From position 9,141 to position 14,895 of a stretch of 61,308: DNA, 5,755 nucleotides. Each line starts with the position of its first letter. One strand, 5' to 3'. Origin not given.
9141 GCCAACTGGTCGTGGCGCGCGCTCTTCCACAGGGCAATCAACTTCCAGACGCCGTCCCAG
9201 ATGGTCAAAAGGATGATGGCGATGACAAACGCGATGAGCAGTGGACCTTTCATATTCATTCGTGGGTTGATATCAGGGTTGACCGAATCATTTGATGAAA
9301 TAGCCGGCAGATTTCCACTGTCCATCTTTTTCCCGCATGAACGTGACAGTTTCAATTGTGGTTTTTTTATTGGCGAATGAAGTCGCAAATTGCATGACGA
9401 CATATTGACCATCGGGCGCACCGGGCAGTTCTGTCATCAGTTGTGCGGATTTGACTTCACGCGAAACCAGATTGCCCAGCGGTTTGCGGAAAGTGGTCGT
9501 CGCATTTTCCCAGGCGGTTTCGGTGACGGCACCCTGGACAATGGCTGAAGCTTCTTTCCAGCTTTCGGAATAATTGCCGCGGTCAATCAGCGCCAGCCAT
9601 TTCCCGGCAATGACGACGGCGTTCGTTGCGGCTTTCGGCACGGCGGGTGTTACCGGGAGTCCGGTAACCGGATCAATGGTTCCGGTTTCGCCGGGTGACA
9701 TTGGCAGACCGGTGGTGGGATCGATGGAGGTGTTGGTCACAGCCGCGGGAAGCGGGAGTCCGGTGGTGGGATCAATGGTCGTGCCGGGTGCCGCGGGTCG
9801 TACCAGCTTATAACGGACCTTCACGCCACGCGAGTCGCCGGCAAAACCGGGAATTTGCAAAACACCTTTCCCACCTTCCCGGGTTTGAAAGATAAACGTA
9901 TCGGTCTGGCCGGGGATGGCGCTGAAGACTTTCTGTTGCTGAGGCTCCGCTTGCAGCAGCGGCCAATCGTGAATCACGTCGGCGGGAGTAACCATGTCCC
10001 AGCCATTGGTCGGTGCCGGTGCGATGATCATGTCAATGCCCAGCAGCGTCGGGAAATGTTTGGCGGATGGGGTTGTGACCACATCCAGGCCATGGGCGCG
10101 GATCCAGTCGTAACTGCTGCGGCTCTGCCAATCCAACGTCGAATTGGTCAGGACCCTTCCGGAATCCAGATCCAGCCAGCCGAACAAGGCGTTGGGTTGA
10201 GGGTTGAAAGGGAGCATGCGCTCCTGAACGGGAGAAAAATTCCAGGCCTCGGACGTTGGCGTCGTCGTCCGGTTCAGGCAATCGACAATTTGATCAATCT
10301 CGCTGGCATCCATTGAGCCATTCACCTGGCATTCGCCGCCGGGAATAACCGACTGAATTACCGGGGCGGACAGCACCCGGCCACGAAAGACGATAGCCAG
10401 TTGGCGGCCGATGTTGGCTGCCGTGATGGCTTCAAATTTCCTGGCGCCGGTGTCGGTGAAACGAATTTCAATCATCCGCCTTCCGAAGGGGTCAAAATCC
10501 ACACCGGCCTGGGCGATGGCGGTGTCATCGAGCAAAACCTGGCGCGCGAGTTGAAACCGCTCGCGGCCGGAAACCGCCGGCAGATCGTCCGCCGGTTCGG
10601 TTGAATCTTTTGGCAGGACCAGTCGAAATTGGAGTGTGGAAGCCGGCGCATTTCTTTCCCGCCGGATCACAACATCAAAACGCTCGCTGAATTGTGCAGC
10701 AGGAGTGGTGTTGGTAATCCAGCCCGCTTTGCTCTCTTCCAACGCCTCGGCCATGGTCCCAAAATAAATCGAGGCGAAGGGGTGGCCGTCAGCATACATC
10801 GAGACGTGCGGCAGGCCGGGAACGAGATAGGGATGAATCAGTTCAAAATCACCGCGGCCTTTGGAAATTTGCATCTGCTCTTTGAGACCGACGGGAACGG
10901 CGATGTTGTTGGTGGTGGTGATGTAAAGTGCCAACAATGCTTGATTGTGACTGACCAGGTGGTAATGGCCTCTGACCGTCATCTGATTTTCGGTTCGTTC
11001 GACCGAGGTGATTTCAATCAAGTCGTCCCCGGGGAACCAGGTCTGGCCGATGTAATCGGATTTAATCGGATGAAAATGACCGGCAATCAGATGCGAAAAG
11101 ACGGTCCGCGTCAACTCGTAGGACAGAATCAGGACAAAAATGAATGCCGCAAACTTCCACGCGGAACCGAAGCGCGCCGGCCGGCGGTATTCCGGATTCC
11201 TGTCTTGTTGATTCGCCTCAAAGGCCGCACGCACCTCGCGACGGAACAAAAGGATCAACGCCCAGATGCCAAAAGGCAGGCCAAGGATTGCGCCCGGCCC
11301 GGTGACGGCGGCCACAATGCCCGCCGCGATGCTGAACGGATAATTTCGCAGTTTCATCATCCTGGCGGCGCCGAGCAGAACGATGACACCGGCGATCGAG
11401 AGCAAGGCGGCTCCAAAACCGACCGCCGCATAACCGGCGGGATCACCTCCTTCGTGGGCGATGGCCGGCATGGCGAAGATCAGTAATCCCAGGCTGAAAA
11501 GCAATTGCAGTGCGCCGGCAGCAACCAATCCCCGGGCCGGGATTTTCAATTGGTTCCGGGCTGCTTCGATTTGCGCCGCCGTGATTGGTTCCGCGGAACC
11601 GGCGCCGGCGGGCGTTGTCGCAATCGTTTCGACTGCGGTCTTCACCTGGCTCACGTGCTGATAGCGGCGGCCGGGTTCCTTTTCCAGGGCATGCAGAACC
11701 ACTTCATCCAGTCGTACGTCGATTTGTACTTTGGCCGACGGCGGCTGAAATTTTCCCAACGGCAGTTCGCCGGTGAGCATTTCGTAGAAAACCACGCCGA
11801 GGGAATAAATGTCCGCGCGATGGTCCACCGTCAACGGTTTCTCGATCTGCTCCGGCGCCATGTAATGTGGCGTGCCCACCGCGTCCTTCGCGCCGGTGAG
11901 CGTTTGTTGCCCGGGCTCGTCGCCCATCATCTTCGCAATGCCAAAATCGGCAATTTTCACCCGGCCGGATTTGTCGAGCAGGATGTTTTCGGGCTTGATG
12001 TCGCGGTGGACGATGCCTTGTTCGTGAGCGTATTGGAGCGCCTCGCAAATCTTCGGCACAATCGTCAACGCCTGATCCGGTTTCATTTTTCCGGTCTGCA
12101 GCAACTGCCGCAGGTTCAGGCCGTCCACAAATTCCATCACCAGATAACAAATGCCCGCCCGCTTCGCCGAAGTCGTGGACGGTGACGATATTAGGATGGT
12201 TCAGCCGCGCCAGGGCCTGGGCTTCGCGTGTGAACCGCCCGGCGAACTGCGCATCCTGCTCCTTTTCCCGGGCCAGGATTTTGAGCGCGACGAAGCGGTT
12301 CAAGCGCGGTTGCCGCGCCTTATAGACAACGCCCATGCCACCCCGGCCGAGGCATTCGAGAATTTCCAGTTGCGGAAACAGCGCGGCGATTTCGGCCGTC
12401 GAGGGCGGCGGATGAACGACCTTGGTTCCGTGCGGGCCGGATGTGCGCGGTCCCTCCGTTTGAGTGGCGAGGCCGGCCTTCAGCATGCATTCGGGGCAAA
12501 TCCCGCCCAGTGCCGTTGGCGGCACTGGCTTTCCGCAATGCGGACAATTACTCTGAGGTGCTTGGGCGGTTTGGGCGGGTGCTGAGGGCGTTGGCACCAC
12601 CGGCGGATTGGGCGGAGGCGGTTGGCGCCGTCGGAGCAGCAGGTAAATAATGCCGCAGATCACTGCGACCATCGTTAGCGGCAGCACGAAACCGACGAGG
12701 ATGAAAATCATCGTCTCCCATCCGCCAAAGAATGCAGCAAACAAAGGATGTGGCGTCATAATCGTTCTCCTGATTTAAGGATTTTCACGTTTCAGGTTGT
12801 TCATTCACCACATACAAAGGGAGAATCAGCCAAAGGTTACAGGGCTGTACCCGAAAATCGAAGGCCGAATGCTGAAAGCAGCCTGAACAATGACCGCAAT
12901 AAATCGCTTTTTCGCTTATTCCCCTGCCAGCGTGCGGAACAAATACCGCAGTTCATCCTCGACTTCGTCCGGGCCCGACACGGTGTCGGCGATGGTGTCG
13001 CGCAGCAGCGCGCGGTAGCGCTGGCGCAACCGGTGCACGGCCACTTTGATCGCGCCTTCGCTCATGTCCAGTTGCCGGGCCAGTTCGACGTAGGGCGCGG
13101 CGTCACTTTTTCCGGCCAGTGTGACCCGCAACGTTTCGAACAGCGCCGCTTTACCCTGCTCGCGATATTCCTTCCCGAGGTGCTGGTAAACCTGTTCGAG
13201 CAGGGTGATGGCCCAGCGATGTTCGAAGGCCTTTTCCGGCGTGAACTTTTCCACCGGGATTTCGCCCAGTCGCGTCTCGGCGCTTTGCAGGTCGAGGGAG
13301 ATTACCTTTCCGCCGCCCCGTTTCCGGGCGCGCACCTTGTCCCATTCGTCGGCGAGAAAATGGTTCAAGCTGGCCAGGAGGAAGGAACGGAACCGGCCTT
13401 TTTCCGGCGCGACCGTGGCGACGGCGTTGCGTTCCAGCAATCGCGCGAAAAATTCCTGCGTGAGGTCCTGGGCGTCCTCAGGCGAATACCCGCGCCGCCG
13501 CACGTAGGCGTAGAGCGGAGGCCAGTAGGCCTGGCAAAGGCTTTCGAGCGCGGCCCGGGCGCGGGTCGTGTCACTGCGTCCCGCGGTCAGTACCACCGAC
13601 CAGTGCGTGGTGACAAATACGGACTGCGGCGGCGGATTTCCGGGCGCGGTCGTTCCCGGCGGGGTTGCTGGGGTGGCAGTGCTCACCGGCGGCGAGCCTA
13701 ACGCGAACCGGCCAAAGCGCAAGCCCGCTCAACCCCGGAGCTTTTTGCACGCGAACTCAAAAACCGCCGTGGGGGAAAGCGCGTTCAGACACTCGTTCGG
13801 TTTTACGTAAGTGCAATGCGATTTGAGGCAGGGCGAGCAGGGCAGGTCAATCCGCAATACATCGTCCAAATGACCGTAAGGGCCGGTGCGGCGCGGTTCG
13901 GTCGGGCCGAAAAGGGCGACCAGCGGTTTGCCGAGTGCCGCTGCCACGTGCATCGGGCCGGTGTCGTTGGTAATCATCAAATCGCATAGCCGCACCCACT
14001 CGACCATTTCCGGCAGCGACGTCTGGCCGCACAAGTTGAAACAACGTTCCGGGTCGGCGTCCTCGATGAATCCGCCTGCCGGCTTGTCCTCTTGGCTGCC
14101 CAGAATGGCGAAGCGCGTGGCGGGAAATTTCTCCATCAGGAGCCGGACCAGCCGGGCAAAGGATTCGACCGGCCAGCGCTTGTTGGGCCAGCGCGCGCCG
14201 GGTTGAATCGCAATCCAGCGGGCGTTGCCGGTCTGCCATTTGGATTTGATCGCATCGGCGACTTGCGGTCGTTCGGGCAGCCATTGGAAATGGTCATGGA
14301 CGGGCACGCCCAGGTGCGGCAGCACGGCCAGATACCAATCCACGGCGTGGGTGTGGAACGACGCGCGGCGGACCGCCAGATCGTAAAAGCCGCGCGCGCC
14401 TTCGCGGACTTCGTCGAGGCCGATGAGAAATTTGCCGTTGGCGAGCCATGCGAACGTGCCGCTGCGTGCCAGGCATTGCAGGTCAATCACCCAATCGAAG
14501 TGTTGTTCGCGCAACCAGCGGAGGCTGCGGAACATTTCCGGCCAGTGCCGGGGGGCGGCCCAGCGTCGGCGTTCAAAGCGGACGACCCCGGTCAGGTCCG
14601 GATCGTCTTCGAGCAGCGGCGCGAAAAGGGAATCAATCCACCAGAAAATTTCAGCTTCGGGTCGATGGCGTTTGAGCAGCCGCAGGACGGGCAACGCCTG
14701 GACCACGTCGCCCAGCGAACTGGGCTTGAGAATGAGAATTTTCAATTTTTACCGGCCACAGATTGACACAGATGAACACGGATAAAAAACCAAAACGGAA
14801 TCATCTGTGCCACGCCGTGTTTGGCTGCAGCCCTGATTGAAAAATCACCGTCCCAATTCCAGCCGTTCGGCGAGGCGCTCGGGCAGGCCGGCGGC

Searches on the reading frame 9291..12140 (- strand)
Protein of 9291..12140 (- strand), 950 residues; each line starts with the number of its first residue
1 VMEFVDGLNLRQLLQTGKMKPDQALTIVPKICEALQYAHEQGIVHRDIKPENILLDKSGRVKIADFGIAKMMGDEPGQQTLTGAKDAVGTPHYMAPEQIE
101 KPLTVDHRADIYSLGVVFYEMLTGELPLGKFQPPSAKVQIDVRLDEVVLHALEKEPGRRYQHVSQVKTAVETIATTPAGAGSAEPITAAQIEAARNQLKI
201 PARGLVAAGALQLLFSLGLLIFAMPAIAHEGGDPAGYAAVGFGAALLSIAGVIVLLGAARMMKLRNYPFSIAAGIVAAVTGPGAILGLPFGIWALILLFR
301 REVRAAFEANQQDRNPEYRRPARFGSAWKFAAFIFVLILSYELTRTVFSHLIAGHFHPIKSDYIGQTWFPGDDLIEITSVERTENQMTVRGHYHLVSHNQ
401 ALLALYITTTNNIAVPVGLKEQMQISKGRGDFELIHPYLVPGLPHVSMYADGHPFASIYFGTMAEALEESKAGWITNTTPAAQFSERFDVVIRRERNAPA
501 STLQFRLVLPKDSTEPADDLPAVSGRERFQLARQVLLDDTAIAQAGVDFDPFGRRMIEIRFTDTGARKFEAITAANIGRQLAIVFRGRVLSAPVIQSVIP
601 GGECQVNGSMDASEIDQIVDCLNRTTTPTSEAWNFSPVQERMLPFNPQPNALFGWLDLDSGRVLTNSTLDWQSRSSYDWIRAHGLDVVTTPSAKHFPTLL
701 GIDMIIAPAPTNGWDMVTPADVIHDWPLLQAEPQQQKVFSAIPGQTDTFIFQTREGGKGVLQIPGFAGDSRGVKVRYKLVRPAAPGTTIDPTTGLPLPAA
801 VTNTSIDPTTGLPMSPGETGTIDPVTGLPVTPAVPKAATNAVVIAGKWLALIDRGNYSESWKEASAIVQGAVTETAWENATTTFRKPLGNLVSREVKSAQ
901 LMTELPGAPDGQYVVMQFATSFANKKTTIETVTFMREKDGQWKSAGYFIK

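Call 43: search_protein_families(library=pfam, proteins=[window:9291-12140:-], max_evalue=0.001)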
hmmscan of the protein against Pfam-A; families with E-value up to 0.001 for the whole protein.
window:9291-12140:- (950 aa): 7 families
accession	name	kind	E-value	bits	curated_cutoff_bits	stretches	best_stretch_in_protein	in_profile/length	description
PF13211.12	DUF4019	-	1.7e-37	128.5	26.5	1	845-947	2-104/104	Protein of unknown function (DUF4019)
PF00069.31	Pkinase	-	2e-37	129.4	31.7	1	1-133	76-202/263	Protein kinase domain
PF07714.23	PK_Tyr_Ser-Thr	-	5.4e-24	85.3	23.1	1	2-136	80-213/258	Protein tyrosine and serine/threonine kinase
PF22599.2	SecDF_P1_head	-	4.1e-21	75.4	27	1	527-618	11-103/114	SecDF, P1 head subdomain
PF14531.12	Kinase-like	-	3.5e-06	26.9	25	1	35-133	158-256/289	Kinase-like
PF03109.22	ABC1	-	3e-05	23.7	22.9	1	2-74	147-219/244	ABC1 atypical kinase-like domain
PF17667.7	Pkinase_fungal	-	0.00081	18.7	24.1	0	38-108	302-371/387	Fungal protein kinase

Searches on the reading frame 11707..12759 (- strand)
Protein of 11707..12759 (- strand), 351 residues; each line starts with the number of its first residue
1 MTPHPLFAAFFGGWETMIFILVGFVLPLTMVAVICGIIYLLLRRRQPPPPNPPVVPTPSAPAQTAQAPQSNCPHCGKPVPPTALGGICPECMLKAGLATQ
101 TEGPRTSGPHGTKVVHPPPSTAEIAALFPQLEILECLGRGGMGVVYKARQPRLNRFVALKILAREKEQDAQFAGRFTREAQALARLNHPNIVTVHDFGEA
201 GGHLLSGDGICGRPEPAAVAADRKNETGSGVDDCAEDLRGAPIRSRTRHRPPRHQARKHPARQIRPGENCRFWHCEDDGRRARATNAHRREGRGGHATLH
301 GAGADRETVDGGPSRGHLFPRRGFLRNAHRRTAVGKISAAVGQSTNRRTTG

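Call 43: search_protein_families(library=pfam, proteins=[window:11707-12759:-], max_evalue=0.001)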
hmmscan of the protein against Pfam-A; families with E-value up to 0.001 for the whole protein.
window:11707-12759:- (351 aa): 2 families
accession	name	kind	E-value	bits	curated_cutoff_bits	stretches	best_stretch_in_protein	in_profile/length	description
PF00069.31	Pkinase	-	1.8e-11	44.4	31.7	1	132-201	2-70/263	Protein kinase domain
PF07714.23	PK_Tyr_Ser-Thr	-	2e-05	24.5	23.1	1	132-196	2-68/258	Protein tyrosine and serine/threonine kinase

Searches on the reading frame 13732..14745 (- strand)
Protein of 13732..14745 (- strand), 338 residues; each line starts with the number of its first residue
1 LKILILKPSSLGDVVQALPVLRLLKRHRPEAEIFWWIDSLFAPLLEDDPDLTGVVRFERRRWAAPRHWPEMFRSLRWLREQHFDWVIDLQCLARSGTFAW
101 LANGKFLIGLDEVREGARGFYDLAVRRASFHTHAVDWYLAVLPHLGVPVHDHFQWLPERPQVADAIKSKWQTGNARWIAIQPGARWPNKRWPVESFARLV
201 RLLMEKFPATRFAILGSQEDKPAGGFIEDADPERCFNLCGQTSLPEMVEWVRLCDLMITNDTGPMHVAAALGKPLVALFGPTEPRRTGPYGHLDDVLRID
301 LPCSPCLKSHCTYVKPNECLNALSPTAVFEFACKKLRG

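Call 43: search_protein_families(library=pfam, proteins=[window:13732-14745:-], max_evalue=0.001)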
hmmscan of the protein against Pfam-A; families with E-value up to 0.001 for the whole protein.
window:13732-14745:- (338 aa): 1 family
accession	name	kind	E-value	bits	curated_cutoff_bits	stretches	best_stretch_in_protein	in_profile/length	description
PF01075.23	Glyco_transf_9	-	2.9e-46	158.2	22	1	73-313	3-243/247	Glycosyltransferase family 9 (heptosyltransferase)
